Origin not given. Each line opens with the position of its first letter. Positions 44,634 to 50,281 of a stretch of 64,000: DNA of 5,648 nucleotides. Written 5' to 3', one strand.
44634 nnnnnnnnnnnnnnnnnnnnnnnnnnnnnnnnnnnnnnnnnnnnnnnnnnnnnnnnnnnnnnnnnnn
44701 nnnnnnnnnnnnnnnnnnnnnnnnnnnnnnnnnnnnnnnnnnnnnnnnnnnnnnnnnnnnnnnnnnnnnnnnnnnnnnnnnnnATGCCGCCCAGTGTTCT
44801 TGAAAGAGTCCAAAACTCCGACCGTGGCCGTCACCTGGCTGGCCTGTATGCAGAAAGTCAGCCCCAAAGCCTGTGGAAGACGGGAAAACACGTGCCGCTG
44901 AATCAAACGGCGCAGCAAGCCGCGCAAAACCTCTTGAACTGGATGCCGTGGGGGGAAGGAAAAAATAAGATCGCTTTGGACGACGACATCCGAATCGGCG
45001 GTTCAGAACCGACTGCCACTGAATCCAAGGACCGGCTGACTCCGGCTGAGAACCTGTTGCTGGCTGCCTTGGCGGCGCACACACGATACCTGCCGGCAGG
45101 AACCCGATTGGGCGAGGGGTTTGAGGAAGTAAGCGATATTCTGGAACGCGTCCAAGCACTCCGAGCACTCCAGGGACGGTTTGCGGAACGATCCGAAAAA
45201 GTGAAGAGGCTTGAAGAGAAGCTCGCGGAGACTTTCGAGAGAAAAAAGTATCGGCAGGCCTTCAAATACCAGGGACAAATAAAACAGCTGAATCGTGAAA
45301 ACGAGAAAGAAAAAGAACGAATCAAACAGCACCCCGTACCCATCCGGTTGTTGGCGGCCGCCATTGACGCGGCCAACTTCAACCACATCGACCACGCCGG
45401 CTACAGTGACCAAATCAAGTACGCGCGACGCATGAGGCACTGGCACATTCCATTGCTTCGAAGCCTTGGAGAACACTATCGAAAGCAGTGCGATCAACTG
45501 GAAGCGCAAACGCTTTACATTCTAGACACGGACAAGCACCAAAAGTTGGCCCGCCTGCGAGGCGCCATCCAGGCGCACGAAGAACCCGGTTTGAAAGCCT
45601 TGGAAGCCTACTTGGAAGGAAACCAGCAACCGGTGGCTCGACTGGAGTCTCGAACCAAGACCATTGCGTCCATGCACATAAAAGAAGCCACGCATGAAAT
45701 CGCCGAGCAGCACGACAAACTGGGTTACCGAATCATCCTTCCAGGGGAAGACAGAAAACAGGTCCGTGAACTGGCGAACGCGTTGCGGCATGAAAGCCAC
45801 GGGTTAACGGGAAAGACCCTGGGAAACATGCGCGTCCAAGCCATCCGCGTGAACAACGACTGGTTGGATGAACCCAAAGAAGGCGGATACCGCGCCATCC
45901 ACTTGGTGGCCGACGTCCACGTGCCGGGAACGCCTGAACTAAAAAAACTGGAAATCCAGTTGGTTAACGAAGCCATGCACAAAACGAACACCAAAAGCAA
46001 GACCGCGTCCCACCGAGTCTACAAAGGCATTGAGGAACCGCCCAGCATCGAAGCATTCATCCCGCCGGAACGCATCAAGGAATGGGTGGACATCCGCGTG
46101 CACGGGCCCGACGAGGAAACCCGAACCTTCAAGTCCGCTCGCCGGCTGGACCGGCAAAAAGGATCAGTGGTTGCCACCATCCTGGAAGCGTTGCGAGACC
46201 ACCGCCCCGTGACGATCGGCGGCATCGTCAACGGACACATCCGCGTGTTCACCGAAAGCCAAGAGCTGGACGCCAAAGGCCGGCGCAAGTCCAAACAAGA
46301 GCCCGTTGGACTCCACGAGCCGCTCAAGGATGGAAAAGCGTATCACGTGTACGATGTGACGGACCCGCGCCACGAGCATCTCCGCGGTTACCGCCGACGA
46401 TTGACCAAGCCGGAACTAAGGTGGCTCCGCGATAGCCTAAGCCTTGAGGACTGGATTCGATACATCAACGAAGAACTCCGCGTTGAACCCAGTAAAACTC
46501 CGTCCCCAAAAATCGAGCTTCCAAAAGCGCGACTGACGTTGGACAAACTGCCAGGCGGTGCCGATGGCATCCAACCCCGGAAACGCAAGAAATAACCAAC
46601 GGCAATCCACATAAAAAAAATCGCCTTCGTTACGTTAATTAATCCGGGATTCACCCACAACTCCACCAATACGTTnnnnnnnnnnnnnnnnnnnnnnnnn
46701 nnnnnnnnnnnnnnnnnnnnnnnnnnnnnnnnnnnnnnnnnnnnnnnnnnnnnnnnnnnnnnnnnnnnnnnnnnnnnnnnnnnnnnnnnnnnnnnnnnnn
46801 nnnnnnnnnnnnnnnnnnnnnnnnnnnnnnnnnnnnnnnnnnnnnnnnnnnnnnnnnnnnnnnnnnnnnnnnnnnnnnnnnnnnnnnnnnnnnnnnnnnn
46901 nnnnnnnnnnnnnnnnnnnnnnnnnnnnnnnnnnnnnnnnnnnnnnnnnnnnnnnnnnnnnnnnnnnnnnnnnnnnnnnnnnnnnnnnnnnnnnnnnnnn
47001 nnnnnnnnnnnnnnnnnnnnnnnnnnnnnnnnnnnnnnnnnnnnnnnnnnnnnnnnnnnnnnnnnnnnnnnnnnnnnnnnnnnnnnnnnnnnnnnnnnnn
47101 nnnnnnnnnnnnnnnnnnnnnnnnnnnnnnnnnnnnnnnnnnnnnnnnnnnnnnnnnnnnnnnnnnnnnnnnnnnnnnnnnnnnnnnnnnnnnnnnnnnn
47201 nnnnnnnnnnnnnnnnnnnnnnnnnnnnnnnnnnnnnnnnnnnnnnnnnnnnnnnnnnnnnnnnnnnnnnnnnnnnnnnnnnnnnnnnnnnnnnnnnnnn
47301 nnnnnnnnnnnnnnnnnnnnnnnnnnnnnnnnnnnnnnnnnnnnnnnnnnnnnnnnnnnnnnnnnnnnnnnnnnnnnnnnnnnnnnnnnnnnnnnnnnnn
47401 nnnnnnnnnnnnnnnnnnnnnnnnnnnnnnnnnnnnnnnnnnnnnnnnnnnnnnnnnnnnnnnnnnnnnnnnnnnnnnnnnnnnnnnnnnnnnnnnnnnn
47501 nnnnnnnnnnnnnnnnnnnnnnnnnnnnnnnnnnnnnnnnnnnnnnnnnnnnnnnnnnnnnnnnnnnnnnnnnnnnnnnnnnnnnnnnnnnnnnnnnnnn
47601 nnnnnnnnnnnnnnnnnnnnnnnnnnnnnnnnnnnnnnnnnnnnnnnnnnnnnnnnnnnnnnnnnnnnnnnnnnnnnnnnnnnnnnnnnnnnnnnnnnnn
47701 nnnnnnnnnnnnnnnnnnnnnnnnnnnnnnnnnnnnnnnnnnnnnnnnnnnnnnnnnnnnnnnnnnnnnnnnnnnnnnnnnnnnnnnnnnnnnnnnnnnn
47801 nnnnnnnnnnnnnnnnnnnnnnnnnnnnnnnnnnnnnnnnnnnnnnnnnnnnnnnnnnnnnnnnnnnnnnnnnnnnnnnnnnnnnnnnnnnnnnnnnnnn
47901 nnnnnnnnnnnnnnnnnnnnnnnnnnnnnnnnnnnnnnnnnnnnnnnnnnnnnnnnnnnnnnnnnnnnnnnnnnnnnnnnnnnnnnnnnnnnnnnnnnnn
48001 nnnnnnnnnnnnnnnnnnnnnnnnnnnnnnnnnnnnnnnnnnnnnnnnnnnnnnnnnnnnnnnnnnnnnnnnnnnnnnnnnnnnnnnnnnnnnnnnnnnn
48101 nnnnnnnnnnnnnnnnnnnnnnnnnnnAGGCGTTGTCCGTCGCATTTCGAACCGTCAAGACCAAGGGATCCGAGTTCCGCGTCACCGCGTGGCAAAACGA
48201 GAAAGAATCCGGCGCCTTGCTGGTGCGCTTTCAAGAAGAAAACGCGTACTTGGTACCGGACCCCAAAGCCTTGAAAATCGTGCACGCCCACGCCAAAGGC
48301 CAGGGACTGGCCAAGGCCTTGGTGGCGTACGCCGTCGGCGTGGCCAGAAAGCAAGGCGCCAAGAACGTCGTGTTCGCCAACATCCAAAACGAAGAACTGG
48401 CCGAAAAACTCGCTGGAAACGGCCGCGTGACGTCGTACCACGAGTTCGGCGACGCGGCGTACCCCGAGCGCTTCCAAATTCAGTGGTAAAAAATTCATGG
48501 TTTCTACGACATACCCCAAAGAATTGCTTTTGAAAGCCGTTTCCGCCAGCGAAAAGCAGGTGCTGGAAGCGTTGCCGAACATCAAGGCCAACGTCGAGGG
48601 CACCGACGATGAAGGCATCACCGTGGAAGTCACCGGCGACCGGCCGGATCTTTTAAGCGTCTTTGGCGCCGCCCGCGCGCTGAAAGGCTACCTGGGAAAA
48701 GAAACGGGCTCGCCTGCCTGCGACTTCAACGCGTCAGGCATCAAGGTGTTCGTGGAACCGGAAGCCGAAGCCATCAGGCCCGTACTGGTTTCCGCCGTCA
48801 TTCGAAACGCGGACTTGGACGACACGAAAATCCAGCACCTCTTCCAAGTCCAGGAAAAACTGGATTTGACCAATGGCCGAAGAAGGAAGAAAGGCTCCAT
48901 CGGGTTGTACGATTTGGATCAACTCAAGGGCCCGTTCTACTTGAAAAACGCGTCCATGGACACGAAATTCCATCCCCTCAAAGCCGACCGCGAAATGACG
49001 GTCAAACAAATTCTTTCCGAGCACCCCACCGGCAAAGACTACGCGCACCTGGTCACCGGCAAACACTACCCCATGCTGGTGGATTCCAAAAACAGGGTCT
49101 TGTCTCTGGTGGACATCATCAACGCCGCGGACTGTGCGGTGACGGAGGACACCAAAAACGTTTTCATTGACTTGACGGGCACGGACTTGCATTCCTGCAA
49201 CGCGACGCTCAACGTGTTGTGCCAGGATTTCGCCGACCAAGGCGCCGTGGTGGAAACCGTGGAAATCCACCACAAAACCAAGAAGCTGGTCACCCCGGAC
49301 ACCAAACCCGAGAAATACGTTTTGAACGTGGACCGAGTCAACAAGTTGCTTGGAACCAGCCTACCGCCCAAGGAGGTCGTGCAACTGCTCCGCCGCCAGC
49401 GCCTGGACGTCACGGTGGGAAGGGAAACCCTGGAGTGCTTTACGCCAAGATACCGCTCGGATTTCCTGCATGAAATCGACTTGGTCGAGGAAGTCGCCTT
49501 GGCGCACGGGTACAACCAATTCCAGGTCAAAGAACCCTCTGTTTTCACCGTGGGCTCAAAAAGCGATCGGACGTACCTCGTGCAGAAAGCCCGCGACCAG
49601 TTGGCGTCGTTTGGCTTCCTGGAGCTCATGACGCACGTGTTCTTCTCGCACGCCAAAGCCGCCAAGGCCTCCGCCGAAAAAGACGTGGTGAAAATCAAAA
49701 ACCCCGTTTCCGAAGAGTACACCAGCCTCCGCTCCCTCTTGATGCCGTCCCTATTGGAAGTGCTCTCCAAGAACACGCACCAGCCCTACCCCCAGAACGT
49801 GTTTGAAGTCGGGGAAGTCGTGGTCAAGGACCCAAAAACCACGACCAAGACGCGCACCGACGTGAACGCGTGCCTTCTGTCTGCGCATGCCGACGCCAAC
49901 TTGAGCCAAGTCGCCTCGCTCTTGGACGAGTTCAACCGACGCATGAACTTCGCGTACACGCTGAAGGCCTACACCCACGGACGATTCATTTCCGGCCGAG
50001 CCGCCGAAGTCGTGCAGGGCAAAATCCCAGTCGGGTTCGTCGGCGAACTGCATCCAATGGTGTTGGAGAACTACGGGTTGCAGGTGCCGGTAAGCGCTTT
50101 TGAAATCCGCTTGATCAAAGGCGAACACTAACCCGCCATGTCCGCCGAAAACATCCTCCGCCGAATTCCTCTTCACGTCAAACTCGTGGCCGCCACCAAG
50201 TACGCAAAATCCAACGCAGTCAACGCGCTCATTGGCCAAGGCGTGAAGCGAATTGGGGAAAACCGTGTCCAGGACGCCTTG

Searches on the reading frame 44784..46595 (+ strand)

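Call 80: search_protein_families(library=pfam, proteins=[window:44784-46595:+], max_evalue=0.00001)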
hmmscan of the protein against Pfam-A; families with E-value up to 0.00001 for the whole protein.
window:44784-46595:+ (603 aa): 1 family
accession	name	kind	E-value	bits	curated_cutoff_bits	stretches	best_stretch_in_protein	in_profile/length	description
PF04607.23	RelA_SpoT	-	7.5e-06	26.6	27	0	289-414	1-109/113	Region found in RelA / SpoT proteins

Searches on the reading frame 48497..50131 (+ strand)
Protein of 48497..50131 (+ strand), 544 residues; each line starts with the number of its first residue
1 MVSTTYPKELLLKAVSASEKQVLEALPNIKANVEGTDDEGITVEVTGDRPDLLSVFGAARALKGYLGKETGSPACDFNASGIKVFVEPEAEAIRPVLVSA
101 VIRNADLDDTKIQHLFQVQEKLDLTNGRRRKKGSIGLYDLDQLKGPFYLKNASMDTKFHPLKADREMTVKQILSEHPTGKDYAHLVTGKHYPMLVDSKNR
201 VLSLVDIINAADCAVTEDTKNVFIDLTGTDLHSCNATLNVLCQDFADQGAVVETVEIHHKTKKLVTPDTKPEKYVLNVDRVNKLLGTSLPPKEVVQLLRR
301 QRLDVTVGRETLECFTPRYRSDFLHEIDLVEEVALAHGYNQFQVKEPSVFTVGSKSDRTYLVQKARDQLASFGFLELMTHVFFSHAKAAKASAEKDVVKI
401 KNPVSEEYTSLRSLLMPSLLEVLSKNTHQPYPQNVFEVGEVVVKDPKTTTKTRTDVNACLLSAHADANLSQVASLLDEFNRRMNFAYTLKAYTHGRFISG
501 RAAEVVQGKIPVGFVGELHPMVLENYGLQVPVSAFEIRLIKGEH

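Call 80: search_protein_families(library=pfam, proteins=[window:48497-50131:+], max_evalue=0.00001)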
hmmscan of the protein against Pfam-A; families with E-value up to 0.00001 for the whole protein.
window:48497-50131:+ (544 aa): 3 families
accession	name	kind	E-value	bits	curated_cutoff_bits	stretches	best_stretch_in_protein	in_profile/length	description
PF17759.6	tRNA_synthFbeta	-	5.4e-39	134.3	22.4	1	351-539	10-214/214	Phenylalanyl tRNA synthetase beta chain CLM domain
PF03484.21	B5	-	6.6e-21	74.7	28.6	1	276-339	3-67/67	tRNA synthetase B5 domain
PF03483.22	B3_4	-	3.6e-08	33.6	29.3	1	134-231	52-129/174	B3/4 domain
